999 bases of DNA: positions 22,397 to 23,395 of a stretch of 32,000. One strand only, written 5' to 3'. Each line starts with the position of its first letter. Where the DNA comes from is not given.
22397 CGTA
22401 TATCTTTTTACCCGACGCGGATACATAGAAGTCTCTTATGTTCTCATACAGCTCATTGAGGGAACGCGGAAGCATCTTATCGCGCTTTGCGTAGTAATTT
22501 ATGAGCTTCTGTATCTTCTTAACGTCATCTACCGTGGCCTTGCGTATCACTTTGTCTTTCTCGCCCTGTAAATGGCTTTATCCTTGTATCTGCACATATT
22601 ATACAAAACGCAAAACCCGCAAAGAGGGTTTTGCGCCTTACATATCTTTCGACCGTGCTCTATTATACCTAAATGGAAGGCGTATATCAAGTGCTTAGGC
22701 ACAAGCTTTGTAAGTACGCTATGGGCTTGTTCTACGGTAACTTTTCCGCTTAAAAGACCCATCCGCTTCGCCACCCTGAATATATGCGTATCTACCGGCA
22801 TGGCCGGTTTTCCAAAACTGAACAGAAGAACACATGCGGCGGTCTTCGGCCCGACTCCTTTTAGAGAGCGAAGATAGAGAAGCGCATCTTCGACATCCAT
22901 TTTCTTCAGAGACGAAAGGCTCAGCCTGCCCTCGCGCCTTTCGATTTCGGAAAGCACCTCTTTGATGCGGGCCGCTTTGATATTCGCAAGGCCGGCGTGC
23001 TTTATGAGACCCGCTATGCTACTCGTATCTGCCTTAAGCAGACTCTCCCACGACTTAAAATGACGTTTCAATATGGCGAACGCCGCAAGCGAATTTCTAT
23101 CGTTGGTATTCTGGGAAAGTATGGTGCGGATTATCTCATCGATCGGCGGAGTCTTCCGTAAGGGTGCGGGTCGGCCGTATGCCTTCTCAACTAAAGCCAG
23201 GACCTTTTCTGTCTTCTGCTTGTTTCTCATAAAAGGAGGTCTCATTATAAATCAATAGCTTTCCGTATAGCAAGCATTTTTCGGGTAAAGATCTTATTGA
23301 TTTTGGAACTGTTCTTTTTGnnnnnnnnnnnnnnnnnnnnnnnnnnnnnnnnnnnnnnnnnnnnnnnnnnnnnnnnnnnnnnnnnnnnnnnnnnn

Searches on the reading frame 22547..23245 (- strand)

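Call 3: search_protein_families(library=pfam, proteins=[window:22547-23245:-], max_evalue=0.01)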
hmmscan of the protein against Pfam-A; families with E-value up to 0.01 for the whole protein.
window:22547-23245:- (232 aa): 5 families
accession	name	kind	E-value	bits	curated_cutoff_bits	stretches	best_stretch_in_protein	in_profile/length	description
PF00730.31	HhH-GPD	-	4e-16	59.7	26.2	1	39-183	1-107/108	HhH-GPD superfamily base excision DNA repair protein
PF14520.12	HHH_5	-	7.4e-05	23.6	27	0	109-137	25-49/57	Helix-hairpin-helix domain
PF00633.29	HHH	-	0.0013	18.9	24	1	125-142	13-30/30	Helix-hairpin-helix motif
PF10576.14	EndIII_4Fe-2S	-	0.0074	17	20.5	0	202-218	1-17/17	Iron-sulfur binding domain of endonuclease III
PF09674.15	DUF2400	-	0.0091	16.5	25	0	149-177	171-199/225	Protein of unknown function (DUF2400)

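Call 4: search_protein_families(library=ncbifam, proteins=[window:22547-23245:-], max_evalue=0.01)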
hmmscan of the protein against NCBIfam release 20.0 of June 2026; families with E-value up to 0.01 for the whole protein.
window:22547-23245:- (232 aa): 8 families
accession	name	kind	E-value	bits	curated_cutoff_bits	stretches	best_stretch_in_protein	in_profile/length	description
NF053634.1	MonDNAglycDR2438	equivalog_domain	1.1e-44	152.7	400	1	19-219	5-205/219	monofunctional DNA glycosylase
TIGR01083.1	nth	equivalog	5.6e-33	114.2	211.7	1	9-209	1-192/192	endonuclease III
NF007978.0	PRK10702.1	equivalog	2.5e-27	95.9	405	1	8-224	2-209/211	endonuclease III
TIGR01084.1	mutY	equivalog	2e-13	50.5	286.5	1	124-223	108-211/277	A/G-specific adenine glycosylase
TIGR00588.1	ogg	subfamily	2.2e-11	43.4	397.85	1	101-162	198-260/310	8-oxoguanine DNA-glycosylase (ogg)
NF010494.0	PRK13913.1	equivalog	1.6e-06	28.1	192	1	38-164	36-164/220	3-methyladenine DNA glycosylase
NF008132.0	PRK10880.1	equivalog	1.2e-05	24.6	427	1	125-221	112-212/351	A/G-specific adenine glycosylase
NF010488.0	PRK13910.1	equivalog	3.8e-05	23.2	471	1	125-224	75-173/290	adenine-specific DNA glycosylase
